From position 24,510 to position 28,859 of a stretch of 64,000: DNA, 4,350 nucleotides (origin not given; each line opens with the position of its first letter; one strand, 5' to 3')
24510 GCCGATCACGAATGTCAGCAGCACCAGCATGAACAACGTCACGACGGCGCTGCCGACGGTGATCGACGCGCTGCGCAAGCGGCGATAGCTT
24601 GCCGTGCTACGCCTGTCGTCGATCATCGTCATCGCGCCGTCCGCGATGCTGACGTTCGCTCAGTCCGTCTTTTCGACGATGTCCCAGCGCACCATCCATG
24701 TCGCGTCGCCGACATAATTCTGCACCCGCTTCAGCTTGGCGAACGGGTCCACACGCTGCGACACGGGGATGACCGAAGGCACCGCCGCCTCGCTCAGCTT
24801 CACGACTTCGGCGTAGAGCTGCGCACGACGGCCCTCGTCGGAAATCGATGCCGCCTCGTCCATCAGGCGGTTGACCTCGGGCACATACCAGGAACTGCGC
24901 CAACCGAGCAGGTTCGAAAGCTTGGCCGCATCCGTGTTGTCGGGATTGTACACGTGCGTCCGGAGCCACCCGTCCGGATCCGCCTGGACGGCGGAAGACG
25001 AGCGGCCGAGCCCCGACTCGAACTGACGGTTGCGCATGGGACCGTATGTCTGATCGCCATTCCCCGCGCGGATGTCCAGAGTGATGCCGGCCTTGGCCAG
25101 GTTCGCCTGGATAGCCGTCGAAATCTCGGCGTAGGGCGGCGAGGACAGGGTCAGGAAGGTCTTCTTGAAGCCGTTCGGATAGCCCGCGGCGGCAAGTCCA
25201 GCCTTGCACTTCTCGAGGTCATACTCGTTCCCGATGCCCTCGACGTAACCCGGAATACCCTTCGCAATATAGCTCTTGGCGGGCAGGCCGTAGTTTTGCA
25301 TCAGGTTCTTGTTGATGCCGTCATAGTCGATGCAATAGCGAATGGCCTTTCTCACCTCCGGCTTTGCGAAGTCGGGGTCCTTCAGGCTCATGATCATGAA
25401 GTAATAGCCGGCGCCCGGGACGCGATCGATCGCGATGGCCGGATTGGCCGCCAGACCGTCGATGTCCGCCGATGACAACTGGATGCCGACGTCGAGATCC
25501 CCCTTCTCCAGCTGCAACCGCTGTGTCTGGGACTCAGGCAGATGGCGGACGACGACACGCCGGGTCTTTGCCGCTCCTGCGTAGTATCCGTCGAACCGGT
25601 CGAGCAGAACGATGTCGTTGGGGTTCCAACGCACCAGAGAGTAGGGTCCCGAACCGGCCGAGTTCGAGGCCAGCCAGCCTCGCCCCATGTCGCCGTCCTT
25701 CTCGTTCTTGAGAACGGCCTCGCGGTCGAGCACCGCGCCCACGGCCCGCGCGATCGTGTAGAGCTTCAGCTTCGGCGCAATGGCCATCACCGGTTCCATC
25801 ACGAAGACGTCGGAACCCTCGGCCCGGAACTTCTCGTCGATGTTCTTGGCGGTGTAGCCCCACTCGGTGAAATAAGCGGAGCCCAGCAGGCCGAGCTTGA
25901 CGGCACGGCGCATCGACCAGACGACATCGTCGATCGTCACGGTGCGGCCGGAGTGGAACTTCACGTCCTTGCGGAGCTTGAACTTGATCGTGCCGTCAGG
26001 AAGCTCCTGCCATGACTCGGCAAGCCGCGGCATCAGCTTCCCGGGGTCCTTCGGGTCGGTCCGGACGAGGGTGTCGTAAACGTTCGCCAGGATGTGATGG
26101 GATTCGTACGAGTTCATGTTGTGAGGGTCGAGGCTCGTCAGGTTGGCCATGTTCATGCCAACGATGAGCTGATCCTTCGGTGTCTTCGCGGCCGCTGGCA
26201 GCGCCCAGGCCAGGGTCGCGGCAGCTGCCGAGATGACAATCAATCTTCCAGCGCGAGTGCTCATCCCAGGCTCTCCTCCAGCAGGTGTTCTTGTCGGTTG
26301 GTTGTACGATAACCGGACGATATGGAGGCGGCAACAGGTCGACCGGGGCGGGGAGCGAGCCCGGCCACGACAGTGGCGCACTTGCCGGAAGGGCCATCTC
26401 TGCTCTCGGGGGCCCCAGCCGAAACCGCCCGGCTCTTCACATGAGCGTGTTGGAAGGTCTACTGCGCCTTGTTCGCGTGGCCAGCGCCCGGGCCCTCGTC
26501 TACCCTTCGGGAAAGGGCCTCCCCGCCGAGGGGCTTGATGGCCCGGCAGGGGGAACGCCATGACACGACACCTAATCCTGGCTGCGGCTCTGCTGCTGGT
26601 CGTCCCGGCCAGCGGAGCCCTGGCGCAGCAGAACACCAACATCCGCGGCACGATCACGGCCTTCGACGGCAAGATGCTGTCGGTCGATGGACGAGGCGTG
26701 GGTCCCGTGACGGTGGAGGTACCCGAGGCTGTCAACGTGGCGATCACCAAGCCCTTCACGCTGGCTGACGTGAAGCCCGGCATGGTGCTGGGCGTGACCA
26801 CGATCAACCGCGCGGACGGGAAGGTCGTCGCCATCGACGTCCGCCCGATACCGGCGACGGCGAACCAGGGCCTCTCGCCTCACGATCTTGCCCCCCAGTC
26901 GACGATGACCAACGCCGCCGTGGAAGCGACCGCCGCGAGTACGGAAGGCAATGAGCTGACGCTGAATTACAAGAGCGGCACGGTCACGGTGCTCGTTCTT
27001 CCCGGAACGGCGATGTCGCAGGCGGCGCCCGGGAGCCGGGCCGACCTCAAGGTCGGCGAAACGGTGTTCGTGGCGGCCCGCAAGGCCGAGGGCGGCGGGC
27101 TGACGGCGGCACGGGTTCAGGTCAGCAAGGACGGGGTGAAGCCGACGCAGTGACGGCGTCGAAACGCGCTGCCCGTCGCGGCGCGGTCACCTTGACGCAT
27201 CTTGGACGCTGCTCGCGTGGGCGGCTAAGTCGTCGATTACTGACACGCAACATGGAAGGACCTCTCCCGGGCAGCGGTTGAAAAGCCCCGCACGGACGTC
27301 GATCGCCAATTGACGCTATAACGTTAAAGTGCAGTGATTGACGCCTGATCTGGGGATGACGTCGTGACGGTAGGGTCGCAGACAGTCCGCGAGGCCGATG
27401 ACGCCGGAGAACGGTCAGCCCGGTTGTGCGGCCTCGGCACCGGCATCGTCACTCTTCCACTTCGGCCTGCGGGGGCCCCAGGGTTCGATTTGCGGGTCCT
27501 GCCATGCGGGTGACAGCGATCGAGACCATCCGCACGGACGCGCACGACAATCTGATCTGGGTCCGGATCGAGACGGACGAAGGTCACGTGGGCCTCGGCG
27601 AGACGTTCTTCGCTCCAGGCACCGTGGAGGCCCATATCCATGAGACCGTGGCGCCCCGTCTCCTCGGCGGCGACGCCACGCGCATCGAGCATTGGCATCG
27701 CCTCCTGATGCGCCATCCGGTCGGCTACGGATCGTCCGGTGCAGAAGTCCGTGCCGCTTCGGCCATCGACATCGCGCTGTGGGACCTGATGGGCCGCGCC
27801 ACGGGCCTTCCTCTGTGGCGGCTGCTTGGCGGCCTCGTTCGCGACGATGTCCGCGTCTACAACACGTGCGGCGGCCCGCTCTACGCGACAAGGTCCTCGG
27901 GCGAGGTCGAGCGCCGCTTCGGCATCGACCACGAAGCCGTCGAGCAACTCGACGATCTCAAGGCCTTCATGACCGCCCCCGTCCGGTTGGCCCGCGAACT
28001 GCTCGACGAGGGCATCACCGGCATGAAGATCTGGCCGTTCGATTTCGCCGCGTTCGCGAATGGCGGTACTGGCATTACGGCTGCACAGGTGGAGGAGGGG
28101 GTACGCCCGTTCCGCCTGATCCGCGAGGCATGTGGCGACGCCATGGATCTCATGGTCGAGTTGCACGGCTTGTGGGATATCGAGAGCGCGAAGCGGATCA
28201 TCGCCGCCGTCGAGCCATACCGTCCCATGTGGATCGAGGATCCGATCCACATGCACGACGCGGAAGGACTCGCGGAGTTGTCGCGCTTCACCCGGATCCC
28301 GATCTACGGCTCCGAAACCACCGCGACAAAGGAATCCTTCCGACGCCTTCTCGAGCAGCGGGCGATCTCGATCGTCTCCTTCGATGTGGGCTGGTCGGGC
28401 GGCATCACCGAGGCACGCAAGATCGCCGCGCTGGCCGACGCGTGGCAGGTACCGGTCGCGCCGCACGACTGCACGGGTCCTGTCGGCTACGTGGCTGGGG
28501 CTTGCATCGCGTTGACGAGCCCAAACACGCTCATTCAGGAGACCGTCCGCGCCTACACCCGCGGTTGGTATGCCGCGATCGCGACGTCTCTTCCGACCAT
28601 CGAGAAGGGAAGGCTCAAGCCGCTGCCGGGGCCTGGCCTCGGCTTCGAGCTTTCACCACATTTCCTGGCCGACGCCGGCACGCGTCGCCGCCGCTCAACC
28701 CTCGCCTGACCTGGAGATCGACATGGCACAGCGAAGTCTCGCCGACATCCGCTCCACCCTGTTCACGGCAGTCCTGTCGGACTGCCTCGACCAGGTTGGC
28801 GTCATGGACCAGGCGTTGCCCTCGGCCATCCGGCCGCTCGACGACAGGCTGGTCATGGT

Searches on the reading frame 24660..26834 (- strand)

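Call 34: search_protein_families(library=pfam, proteins=[window:24660-26834:-], max_evalue=0.00001)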
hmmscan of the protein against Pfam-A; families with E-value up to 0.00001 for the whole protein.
window:24660-26834:- (724 aa): 1 family
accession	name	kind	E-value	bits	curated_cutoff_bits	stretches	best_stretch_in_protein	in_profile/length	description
PF00496.27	SBP_bac_5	-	5.2e-71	240.1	32.4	1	266-631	1-364/368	Bacterial extracellular solute-binding proteins, family 5 Middle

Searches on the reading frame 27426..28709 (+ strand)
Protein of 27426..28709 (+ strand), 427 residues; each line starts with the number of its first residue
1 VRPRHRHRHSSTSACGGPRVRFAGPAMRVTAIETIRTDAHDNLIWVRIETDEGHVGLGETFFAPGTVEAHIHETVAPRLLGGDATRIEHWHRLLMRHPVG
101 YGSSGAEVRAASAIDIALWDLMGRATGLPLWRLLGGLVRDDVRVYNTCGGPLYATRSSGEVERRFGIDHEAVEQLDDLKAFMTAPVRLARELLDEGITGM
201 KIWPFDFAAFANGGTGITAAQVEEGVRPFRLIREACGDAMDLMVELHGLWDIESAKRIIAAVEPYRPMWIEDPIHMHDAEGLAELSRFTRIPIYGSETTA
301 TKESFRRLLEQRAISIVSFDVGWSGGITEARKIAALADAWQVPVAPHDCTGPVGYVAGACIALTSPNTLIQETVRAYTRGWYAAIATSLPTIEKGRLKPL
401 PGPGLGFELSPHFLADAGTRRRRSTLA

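Call 34: search_protein_families(library=pfam, proteins=[window:27426-28709:+], max_evalue=0.00001)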
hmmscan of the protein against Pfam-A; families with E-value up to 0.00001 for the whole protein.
window:27426-28709:+ (427 aa): 2 families
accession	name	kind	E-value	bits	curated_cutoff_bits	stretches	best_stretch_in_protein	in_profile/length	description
PF13378.12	MR_MLE_C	-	4.6e-57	193.7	29.4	1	186-411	3-217/219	Enolase C-terminal domain-like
PF02746.21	MR_MLE_N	-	5.8e-20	72.1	22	1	35-135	20-117/117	Mandelate racemase / muconate lactonizing enzyme, N-terminal domain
